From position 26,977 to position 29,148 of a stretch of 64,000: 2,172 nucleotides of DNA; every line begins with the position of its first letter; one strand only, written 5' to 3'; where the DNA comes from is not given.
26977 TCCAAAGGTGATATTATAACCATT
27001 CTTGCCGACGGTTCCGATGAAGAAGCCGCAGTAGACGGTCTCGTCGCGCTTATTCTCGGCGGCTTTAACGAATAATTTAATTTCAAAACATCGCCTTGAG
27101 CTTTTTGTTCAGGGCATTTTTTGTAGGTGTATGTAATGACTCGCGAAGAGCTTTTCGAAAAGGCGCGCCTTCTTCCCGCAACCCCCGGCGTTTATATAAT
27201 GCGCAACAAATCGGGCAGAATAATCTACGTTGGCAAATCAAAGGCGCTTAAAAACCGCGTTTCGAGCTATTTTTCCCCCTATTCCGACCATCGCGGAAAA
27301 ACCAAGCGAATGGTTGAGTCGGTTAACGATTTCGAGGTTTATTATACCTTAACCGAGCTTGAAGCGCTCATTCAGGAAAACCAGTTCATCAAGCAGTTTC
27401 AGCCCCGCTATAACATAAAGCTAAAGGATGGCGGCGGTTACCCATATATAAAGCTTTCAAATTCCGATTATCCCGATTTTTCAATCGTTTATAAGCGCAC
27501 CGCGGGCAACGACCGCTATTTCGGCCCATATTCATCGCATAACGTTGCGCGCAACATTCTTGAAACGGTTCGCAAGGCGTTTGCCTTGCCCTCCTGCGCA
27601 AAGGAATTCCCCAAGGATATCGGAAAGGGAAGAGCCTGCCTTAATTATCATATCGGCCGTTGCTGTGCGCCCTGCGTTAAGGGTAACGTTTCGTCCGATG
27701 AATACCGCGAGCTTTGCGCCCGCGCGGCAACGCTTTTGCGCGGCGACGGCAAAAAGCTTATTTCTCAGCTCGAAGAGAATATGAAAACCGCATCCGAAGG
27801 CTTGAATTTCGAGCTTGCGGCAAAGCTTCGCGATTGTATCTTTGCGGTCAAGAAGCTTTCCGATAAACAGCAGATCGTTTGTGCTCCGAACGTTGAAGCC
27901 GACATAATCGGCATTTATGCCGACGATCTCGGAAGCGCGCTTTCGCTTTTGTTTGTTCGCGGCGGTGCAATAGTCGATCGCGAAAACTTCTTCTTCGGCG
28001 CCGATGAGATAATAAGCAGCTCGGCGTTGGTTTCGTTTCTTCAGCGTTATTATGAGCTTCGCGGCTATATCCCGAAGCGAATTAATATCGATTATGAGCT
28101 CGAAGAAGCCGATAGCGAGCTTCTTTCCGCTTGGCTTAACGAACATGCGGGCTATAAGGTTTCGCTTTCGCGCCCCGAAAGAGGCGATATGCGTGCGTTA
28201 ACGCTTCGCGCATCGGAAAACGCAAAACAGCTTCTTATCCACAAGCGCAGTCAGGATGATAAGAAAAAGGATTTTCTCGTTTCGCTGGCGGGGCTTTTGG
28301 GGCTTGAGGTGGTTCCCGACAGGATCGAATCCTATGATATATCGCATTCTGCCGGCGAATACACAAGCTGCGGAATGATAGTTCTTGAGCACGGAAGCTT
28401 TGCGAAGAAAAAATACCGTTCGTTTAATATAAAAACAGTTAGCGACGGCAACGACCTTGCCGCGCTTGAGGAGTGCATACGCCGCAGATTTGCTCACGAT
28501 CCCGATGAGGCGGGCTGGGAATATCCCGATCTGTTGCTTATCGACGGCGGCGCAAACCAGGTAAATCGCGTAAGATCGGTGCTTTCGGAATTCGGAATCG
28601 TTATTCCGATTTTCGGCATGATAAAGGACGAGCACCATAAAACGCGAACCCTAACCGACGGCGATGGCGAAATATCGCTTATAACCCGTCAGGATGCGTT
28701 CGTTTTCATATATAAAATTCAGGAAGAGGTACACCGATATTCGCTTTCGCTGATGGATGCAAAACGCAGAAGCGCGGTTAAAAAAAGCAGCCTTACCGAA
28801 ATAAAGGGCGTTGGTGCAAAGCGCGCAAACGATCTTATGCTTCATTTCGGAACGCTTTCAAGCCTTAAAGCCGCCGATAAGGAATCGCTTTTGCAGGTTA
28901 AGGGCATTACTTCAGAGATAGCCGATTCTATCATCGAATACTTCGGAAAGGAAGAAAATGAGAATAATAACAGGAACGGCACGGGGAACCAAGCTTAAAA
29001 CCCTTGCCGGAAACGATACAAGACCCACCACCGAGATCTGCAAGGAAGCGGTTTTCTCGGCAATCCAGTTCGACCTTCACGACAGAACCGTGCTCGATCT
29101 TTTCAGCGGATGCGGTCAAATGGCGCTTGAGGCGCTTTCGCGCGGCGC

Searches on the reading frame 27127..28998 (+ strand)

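Call 72: search_protein_families(library=ncbifam, proteins=[window:27127-28998:+], max_evalue=0.00001)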
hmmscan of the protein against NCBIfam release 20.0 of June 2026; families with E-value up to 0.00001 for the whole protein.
window:27127-28998:+ (623 aa): 17 families
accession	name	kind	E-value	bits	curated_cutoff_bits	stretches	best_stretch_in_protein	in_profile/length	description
TIGR00194.1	uvrC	equivalog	2e-146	489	285.45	1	10-584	2-571/574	excinuclease ABC subunit UvrC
NF001824.0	PRK00558.1-5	equivalog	1.1e-121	407.4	451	1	12-611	10-649/652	excinuclease ABC subunit UvrC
NF011263.0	PRK14669.1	equivalog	3.9e-118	395.7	1108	1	8-614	2-610/624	excinuclease ABC subunit C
NF011260.0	PRK14666.1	equivalog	1.6e-105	354.3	649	2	16-330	9-322/698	excinuclease ABC subunit C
NF011261.0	PRK14667.1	equivalog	4.5e-103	345.7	818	1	5-606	5-565/567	excinuclease ABC subunit C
NF011262.0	PRK14668.1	equivalog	5.1e-81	272.8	544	1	4-603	1-574/577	excinuclease ABC subunit C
NF011264.0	PRK14670.1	equivalog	2.1e-80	270.7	1021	1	7-617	6-599/602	excinuclease ABC subunit C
NF011266.0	PRK14672.1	equivalog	3.4e-73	247.1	1504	2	13-343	15-331/691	excinuclease ABC subunit C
NF005906.0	PRK07883.1-4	equivalog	4.3e-67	226.7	495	1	6-344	205-533/563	DEDD exonuclease domain-containing protein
NF005907.0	PRK07883.1-5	equivalog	1.4e-47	162.4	454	1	13-342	224-544/584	DEDD exonuclease domain-containing protein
NF005905.0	PRK07883.1-3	equivalog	2.7e-37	128.7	508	1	14-253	221-455/581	DEDD exonuclease domain-containing protein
NF005904.0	PRK07883.1-2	equivalog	3.1e-34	118.2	969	1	13-280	226-490/584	DEDD exonuclease domain-containing protein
NF005903.0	PRK07883.1-1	equivalog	1.3e-26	93.2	1038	1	13-249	242-473/642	DEDD exonuclease domain-containing protein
NF007833.0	PRK10545.1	equivalog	1.5e-14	53.9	367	1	8-195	23-204/289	excinuclease Cho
NF005932.1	PRK07956.1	equivalog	8.5e-08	31.2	369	1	557-613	509-565/664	NAD-dependent DNA ligase LigA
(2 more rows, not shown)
